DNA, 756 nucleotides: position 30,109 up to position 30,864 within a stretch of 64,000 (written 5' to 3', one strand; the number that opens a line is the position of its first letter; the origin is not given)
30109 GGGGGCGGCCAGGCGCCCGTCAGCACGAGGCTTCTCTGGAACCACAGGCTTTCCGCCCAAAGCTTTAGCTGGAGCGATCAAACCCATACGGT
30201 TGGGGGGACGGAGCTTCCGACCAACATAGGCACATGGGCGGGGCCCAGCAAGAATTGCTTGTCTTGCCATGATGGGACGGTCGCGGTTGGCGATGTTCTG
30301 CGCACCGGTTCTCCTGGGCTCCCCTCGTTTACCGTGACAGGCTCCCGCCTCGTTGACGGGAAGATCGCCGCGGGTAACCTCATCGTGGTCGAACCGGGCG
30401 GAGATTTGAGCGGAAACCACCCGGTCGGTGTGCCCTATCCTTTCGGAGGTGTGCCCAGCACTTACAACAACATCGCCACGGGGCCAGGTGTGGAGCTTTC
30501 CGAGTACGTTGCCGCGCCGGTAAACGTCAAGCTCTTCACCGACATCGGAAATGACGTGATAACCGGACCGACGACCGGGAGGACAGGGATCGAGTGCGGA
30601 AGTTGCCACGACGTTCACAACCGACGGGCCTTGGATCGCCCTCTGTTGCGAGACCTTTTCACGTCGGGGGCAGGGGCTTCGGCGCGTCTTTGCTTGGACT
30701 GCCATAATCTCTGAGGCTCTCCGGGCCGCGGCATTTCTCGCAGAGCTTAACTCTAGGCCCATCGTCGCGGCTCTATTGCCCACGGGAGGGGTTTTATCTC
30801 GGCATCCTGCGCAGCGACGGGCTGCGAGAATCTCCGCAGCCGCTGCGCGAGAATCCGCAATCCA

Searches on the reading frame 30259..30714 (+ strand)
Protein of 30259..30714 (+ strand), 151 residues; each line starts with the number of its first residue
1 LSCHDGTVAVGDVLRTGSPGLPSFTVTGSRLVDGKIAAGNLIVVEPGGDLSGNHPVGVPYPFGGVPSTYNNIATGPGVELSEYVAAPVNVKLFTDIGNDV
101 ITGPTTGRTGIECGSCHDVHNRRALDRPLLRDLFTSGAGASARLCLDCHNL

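Call 14: search_protein_families(library=pfam, proteins=[window:30259-30714:+], max_evalue=0.01)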
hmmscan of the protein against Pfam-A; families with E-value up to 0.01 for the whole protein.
window:30259-30714:+ (151 aa): 2 families
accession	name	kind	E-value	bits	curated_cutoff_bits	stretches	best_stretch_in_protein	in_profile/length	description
PF14522.11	Cytochrome_C7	-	0.0045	17.2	24.8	0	110-150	41-67/67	Cytochrome c7 and related cytochrome c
PF24734.1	DUF7685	-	0.0051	17.1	27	0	134-150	17-33/43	Domain of unknown function (DUF7685)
